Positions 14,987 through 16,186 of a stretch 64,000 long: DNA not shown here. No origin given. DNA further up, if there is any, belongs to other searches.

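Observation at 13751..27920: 14-kb envelope cluster mixing cytochromes, NHL, TMTC/TPR, FGE-domain and spermidine-synthase-like proteins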

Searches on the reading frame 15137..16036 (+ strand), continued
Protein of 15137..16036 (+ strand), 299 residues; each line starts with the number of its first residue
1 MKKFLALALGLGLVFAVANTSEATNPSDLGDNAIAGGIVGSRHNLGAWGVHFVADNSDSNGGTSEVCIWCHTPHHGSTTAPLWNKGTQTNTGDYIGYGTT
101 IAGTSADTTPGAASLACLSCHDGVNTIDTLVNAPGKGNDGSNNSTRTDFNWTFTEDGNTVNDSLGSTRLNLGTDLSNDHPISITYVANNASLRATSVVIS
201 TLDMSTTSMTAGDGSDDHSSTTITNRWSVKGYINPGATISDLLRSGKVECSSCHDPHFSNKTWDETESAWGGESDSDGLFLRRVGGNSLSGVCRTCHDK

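Call 72: search_protein_families(library=pfam, proteins=[L061:13487-15223:+, L064:13240-15015:+, L054:11842-13512:+, L075:12605-14722:+, L077:12066-14399:+, L002:16420-18360:+, L049:16523-18880:+, L002:18348-19169:+], max_evalue=1)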
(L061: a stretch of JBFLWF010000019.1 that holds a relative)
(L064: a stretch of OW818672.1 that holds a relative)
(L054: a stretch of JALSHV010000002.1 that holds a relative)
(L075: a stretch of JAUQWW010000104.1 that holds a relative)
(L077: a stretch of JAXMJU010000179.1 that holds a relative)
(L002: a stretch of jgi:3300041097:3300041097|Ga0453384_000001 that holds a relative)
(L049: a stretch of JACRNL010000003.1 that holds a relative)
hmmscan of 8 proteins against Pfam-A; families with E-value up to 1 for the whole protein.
L061:13487-15223:+ (578 aa): 0 families

L064:13240-15015:+ (591 aa): 0 families

L054:11842-13512:+ (556 aa): 2 families
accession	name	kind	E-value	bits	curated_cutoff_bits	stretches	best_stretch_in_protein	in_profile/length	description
PF24586.1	DUF7611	-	0.034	14.1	27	1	141-190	107-155/155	Domain of unknown function (DUF7611)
PF07833.16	Cu_amine_oxidN1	-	0.12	12.8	24.2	1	126-165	17-56/108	Copper amine oxidase N-terminal domain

L075:12605-14722:+ (705 aa): 0 families

L077:12066-14399:+ (777 aa): 0 families

L002:16420-18360:+ (646 aa): 2 families
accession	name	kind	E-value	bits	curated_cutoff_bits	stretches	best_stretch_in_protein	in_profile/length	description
PF13505.12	OMP_b-brl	-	5.4e-05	23.9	28.7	1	309-409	25-122/175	Outer membrane protein beta-barrel domain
PF03895.21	YadA_anchor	-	0.38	11.3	22.7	0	296-335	28-58/60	YadA-like membrane anchor domain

L049:16523-18880:+ (785 aa): 1 family
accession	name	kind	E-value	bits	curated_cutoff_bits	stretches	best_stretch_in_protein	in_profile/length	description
PF05777.17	Acp26Ab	-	0.025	15.7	25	1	568-600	28-60/90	Drosophila accessory gland-specific peptide 26Ab (Acp26Ab)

L002:18348-19169:+ (273 aa): 30 families (the best 25 are shown)
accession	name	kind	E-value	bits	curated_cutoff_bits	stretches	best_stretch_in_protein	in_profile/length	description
PF13414.12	TPR_11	-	3.7e-36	123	26.8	5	98-139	1-42/42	TPR repeat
PF00515.34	TPR_1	-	5.2e-35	118.3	27.8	4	125-156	1-32/34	Tetratricopeptide repeat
PF07719.23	TPR_2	-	7.4e-33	110.4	27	6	125-156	1-32/34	Tetratricopeptide repeat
PF13431.12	TPR_17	-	6e-29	98.3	24.4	5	114-146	2-34/34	Tetratricopeptide repeat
PF13181.12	TPR_8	-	1.7e-26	90.5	25.7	4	159-192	1-34/34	Tetratricopeptide repeat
PF13424.12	TPR_12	-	3.3e-22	78.9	30.1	4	159-223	3-75/77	Tetratricopeptide repeat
PF13432.12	TPR_16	-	1.8e-19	70.2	32.7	4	105-156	11-62/65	Tetratricopeptide repeat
PF14559.12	TPR_19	-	2.5e-19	69.8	25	3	105-158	5-58/68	Tetratricopeptide repeat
PF13428.12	TPR_14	-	8.2e-14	51.2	23.5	4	160-200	2-42/44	Tetratricopeptide repeat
PF13176.12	TPR_7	-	2.4e-12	46.3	27.9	2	93-123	1-31/36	Tetratricopeptide repeat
PF24575.1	TPR_Slam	-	5.8e-12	46.4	35.2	2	165-216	53-104/104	Surface lipoprotein assembly modifier, N-terminal TPR repeats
PF14561.12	TPR_20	-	3.3e-08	34.2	25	1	51-118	16-85/90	Tetratricopeptide repeat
PF13174.12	TPR_6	-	4.6e-08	33.6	26.3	0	130-149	5-24/33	Tetratricopeptide repeat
PF13371.12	TPR_9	-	6e-07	29.8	35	2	99-156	3-60/73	Tetratricopeptide repeat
PF07720.18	TPR_3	-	6.5e-06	26.6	20.7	1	131-151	7-27/34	Tetratricopeptide repeat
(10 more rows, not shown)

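Call 101: search_protein_representatives(alignment_id=A1)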
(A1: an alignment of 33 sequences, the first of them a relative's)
Query: 33 sequences, 303 profile positions. Proteins with E-value up to 0.001 (for the whole library): 4317; up to 1e-10: 2865; up to 1e-30: 227. The best 150 are listed.
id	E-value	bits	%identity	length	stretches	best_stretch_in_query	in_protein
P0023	1.7e-130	451.2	-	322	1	1-303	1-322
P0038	1.6e-125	434.9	-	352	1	4-303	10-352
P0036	1.9e-118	411.6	-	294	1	6-303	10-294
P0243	1.1e-112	392.8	-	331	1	1-303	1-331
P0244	1.7e-108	379.0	-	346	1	1-303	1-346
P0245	3.7e-106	371.3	-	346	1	3-303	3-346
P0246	1.9e-99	349.3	-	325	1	5-303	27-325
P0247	2.2e-99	349.1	-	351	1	2-303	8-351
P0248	6.5e-99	347.5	-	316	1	1-303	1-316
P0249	6.0e-98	344.3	-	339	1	1-303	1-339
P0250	1.5e-96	339.8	-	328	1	10-302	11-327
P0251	2.6e-95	335.7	-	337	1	20-303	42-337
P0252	2.2e-94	332.6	-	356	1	1-303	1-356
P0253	8.3e-91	320.9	-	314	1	1-303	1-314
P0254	1.8e-88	313.2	-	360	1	19-303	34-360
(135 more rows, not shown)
